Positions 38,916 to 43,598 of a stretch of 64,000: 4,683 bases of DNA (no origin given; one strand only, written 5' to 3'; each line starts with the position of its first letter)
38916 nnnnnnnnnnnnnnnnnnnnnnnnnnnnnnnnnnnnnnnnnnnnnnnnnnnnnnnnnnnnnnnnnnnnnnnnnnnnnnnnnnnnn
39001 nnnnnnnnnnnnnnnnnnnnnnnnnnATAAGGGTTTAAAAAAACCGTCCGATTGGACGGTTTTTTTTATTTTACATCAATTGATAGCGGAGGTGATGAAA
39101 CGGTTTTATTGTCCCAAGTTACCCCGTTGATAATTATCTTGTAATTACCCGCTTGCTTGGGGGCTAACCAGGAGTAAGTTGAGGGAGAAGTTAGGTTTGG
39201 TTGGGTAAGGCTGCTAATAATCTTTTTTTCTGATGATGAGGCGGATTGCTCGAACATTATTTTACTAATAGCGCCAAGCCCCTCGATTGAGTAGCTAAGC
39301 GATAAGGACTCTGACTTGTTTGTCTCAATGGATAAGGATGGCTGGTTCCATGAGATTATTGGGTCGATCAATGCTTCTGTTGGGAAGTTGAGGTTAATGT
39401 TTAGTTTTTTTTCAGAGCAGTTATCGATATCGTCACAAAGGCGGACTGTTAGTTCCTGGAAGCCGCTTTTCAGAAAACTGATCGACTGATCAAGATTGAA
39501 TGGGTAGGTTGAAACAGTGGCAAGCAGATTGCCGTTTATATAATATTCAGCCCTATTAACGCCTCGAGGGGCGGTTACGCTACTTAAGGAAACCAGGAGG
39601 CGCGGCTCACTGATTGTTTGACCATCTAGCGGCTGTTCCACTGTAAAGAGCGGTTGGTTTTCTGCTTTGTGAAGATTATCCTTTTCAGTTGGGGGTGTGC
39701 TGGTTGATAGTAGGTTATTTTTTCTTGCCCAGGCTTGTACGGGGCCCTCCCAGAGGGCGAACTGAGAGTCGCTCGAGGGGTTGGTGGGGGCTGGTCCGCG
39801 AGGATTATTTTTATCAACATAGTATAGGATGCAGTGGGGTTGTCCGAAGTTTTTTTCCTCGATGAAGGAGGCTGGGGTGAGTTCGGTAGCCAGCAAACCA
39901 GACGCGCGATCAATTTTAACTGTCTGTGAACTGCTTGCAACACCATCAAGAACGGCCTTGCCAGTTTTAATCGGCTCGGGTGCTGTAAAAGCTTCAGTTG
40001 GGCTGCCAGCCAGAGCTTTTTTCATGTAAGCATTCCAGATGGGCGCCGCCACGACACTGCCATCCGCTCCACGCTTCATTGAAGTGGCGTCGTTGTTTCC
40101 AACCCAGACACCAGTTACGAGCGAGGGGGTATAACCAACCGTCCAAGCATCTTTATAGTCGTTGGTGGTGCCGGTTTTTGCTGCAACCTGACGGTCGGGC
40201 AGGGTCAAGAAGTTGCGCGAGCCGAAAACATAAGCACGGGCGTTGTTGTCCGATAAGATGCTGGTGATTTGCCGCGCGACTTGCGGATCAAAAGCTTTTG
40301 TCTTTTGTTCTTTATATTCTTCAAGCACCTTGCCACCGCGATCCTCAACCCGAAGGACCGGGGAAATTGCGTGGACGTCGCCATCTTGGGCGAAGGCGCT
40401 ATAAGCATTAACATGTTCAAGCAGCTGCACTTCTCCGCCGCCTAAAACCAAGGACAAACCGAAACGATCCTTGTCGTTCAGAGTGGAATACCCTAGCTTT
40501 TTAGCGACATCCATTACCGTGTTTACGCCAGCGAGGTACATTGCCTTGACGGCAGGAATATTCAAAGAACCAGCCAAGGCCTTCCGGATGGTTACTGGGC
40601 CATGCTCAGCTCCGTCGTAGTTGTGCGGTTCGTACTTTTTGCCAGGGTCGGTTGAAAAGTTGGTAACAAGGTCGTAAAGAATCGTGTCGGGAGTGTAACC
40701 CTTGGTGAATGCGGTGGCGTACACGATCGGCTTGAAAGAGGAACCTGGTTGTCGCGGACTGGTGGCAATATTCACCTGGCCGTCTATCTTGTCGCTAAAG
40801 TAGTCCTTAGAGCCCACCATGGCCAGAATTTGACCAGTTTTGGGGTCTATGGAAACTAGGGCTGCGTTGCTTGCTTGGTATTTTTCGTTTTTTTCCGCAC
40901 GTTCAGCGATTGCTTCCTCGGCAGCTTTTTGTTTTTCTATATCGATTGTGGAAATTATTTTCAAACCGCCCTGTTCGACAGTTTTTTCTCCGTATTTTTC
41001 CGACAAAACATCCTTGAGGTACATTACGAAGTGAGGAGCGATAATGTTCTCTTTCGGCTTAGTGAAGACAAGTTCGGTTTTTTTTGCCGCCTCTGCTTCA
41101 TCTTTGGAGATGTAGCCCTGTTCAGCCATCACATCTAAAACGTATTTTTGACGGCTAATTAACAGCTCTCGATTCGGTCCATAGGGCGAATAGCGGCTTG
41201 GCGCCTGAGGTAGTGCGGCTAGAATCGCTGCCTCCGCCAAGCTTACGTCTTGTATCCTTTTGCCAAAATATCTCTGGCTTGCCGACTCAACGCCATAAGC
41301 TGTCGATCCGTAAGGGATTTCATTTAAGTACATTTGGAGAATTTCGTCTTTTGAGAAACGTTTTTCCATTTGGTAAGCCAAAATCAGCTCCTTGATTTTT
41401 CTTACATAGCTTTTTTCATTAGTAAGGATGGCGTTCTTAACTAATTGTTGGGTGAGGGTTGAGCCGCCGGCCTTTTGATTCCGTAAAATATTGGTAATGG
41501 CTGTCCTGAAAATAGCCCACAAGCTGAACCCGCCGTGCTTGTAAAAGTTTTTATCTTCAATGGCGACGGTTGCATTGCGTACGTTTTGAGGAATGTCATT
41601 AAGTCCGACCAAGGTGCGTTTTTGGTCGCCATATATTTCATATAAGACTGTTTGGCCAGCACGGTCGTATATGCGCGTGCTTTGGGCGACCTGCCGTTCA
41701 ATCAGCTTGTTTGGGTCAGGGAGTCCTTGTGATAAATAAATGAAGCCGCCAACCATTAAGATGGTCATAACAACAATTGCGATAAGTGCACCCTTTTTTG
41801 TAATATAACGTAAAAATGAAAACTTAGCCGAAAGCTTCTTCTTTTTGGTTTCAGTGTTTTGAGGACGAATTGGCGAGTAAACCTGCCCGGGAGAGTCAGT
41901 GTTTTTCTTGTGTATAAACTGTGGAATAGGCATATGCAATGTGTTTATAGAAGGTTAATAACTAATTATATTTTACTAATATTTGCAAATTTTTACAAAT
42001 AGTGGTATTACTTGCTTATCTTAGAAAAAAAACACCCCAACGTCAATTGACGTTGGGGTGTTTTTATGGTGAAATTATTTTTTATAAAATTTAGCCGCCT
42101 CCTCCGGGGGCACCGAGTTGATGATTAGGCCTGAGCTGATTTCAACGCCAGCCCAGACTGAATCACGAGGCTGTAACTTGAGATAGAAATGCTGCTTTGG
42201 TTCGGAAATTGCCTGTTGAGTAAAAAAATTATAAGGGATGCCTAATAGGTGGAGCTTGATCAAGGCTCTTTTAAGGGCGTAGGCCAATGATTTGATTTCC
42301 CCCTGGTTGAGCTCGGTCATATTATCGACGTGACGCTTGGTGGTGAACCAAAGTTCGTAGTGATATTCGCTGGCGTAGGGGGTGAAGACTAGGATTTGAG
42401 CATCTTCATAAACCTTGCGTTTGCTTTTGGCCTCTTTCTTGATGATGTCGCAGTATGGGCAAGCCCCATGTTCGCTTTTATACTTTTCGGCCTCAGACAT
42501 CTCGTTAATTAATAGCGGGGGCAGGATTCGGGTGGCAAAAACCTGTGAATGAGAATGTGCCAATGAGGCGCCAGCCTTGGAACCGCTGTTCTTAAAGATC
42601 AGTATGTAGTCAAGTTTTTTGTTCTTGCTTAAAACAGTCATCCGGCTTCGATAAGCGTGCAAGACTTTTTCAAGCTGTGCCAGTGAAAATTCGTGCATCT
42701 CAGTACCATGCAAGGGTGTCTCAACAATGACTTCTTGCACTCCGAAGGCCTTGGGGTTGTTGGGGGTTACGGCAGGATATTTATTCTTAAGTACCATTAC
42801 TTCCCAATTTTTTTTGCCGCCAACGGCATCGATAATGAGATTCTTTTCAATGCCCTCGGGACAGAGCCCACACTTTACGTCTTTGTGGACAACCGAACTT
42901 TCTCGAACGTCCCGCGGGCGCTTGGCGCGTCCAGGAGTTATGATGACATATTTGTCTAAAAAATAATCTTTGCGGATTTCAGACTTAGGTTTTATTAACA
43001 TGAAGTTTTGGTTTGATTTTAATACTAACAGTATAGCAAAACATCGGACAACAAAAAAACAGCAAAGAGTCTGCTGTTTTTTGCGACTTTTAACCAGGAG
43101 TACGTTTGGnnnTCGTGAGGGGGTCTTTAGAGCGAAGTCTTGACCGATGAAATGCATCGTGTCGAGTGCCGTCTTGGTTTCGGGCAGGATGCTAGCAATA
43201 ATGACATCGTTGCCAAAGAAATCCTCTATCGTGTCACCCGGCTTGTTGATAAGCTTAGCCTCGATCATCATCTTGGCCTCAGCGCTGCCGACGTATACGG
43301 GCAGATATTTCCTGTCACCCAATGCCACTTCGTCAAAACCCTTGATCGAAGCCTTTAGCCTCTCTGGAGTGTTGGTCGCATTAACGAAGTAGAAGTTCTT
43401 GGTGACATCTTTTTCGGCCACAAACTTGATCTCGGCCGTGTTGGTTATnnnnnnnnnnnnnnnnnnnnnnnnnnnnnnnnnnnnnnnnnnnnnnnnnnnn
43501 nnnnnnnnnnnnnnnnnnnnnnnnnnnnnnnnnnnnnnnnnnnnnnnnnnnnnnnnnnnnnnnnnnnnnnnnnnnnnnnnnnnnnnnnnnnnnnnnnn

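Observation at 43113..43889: Copper P1B-ATPase extended by a ninth TM helix and a ~235-aa extracytoplasmic tandem-repeat domain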

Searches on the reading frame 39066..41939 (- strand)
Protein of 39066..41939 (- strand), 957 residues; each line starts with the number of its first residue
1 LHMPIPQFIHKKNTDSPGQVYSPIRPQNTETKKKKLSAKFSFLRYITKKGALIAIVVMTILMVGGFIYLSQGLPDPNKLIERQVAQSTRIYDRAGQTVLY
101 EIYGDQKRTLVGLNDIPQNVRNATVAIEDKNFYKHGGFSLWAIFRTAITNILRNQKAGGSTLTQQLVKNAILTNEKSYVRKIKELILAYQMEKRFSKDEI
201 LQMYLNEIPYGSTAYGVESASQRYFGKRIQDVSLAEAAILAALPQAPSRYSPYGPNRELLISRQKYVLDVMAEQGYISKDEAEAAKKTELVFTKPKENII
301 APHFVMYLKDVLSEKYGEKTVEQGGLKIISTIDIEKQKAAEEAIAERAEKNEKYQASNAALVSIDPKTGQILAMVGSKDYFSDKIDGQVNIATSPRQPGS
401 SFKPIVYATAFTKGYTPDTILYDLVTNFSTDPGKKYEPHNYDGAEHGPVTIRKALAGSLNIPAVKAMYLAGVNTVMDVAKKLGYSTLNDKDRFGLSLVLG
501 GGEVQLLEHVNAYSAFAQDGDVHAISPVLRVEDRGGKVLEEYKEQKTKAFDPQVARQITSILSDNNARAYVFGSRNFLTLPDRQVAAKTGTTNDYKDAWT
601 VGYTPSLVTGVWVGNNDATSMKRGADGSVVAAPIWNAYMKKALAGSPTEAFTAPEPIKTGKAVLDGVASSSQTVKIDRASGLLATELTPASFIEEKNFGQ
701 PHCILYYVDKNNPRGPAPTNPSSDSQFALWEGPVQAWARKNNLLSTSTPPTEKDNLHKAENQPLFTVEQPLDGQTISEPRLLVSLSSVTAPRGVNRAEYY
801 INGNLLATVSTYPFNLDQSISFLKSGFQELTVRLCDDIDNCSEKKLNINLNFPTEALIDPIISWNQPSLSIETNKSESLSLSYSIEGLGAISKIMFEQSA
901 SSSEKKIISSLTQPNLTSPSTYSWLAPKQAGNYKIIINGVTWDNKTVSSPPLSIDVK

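Call 22: search_protein_families(library=pfam, proteins=[window:39066-41939:-], max_evalue=0.01)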
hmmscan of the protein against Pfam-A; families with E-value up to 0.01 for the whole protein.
window:39066-41939:- (957 aa): 4 families
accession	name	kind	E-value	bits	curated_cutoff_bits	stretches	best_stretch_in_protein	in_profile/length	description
PF00912.28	Transgly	-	3.8e-62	209.3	27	1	98-271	4-177/178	Transglycosylase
PF00905.27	Transpeptidase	-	1.3e-28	100.5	22.1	1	361-639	3-298/299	Penicillin binding protein transpeptidase domain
PF17957.7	Big_7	-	2.4e-08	34.9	24.1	1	765-832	3-70/70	Bacterial Ig domain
PF13584.12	BatD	-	0.0067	17.5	24.1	0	876-956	11-92/92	BatD DUF11 like domain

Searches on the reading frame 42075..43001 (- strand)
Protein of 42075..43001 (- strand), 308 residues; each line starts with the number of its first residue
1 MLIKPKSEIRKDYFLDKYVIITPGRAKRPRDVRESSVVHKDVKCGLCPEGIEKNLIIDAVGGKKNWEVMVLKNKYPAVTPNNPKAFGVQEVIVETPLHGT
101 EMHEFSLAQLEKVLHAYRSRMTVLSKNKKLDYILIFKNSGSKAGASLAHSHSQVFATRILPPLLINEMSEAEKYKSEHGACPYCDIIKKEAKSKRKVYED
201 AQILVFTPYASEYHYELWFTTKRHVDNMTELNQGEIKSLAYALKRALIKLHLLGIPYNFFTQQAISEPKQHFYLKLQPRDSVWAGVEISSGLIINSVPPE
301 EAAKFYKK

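Call 22: search_protein_families(library=pfam, proteins=[window:42075-43001:-], max_evalue=0.01)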
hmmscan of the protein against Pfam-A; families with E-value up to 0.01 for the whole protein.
window:42075-43001:- (308 aa): 6 families
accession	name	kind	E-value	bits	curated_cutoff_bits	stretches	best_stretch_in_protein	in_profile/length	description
PF01087.27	GalP_UDP_transf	-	8.3e-14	52.9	22.1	1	9-161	14-184/184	Galactose-1-phosphate uridyl transferase, N-terminal domain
PF16285.10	DUF4931_N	-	1.8e-10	41.4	24.1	1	35-155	11-119/124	Domain of unknown function (DUF4931) N-terminal domain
PF02744.22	GalP_UDP_tr_C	-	1.8e-05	25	29.2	1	169-249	3-84/165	Galactose-1-phosphate uridyl transferase, C-terminal domain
PF01230.28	HIT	-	0.00014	22.8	21.5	0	72-157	12-95/98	HIT domain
PF11969.13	DcpS_C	-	0.001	19.9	24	1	181-243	2-63/114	Scavenger mRNA decapping enzyme C-term binding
PF16268.10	DUF4921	-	0.0059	16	28.5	0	122-156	213-247/425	Domain of unknown function (DUF4921)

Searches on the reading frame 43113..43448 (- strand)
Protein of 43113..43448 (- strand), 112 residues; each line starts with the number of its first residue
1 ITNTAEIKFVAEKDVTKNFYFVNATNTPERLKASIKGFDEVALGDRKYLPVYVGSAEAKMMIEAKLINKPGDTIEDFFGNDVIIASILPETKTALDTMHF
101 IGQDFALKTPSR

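Call 51: predict_structure(alignment_id=A3)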
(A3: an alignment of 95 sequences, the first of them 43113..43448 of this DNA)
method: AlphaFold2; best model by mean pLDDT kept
length: 112 residues; sequences in the alignment: 95
mean_pLDDT: 92.2   pTM: 0.85
mean pLDDT of the five models: 92.2, 88.5, 87.7, 87.0, 83.1
residues with pLDDT >= 90: 89; 70-90: 17; 50-70: 5; < 50: 1
segments of 3 or more residues with pLDDT < 50: none
pLDDT, mean of each block of 10 residues (from residue 1): 77 88 91 94 97 98 97 96 98 96 90 59
secondary structure, 60 per line:
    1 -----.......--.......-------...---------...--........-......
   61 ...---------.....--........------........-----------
elements in order: E6-12 E15-21 E41-43 E46-53 H55-63 E73-77 E80-87 H94-97 E98-101

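Call 53: fold_search(model_id=the predicted structure, library=pdb)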
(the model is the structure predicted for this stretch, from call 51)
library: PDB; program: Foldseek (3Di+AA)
matches with E <= 10: 103; with E <= 0.001: 0
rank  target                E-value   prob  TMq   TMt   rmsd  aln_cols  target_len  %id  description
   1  7arh_C                8.1e-02  0.82  0.52  0.17   8.7       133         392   10  LolCDE in complex with lipoprotein (released 2021-04-07)
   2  7w7a_B                8.1e-02  0.72  0.41  0.16   7.9       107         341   11  Heme exporter in complex with Mn-containing protoporphyrin IX, Mn-anomalous data (released 2022-06-22)
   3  7ark_C                1.4e-01  0.47  0.46  0.16  10.2       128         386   10  LolCDE in complex with AMP-PNP in the closed NBD state (released 2021-04-07)
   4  5lj8_A                2.0e-01  0.60  0.47  0.29   7.9       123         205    6  Structure of the E. coli MacB periplasmic domain (P21) (released 2017-11-15)
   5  9gvk_C                2.8e-01  0.35  0.46  0.15  10.4       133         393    8  Cryo-EM structure of endogenous ATP-bound LolCDE with LolD-E171Q mutations in nanodiscs (released 2025-01-08)
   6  9xro_E                3.1e-01  0.38  0.44  0.16   6.7       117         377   14  LolCDE in complex with SMT-738_3 (released 2026-03-18)
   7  5gko_A                3.1e-01  0.33  0.42  0.10   6.8       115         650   14  Crystal structure of tripartite-type ABC transporter, MacB from Acinetobacter baumannii (released 2017-11-15)
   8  7mdx_A                3.1e-01  0.30  0.43  0.14   9.1       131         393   10  LolCDE nucleotide-free (released 2021-08-11)
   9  7ark_E                3.4e-01  0.44  0.48  0.16   8.1       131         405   13  LolCDE in complex with AMP-PNP in the closed NBD state (released 2021-04-07)
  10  5lj8_B                6.4e-01  0.25  0.43  0.27   7.2       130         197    9  Structure of the E. coli MacB periplasmic domain (P21) (released 2017-11-15)
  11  9o9x_C                8.3e-01  0.07  0.29  0.10  11.6       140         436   17  ytrEF nucleotide-free conformation (released 2025-10-15)
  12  7mdy_B                1.1e+00  0.12  0.37  0.13   9.0       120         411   12  LolCDE nucleotide-bound (released 2021-08-11)
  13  6j08_A                1.1e+00  0.06  0.26  0.28  13.3       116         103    6  Crystal structure of human MAJIN and TERB2 (released 2019-02-27)
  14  6gnx_C                1.2e+00  0.06  0.25  0.27  12.5       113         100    9  Crystal structure of the MAJIN-TERB2 heterotetrameric complex - selenomethionine derivative (released 2018-12-12)
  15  6gny_C                1.2e+00  0.05  0.23  0.23  12.9       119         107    6  Crystal structure of the MAJIN-TERB2 heterotetrameric complex (released 2018-12-12)
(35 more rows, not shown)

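Call 56: find_homologous_proteins(query=A3, max_evalue=0.1)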
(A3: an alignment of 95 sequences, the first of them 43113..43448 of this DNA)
Query A3 (95 sequences) (112 aa, profile of the alignment): 9 proteins with E <= 0.1 among 8000 candidates.
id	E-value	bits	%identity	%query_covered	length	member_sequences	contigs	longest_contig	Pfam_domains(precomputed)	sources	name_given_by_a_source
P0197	2.9e-88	314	49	61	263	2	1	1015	-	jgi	jgi:hypothetical protein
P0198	5.4e-84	300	36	81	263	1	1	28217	-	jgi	jgi:hypothetical protein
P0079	2.0e-83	298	38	82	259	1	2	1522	-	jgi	jgi:hypothetical protein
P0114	3.9e-83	297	42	48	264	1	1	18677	-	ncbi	ncbi:MAG: hypothetical protein V1722_05835 [Candidatus Micrarchaeota archaeon]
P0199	5.7e-83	297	37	81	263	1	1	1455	-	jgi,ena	-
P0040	3.0e-71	258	43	96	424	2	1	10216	PF00702.33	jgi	jgi:hypothetical protein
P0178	7.8e-71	257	29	46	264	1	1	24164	-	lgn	-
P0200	4.0e-68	248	40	88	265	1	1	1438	-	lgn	-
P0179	4.4e-21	94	47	57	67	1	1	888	-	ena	-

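Call 77: find_encoding_contigs(protein=P0198, flank=4000, max_places=1)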
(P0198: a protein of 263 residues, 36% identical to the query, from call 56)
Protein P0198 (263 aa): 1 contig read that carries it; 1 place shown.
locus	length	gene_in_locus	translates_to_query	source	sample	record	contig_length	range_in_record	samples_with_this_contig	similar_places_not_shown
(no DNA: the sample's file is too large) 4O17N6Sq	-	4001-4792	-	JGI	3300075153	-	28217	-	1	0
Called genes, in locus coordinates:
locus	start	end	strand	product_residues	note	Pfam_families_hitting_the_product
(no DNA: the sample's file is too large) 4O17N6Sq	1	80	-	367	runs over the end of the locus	PF03054:tRNA_Me_trans, PF24167:DUF7411 (faint), PF20259:tRNA_Me_trans_M, PF20258:tRNA_Me_trans_C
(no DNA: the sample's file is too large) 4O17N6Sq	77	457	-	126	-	PF01592:NifU_N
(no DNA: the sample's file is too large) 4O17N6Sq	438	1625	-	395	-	PF00266:Aminotran_5, PF01212:Beta_elim_lyase, PF01041:DegT_DnrJ_EryC1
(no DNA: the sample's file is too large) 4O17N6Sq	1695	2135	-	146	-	PF02082:Rrf2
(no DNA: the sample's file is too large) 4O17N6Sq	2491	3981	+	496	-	PF00403:HMA, PF13386:DsbD_2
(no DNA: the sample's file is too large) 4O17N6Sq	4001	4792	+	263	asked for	-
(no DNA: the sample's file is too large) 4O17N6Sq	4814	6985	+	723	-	PF00403:HMA, PF00122:E1-E2_ATPase, PF00702:Hydrolase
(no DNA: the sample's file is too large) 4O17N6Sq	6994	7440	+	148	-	PF10080:FtrD-like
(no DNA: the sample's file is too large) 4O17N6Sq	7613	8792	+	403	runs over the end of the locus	PF01208:URO-D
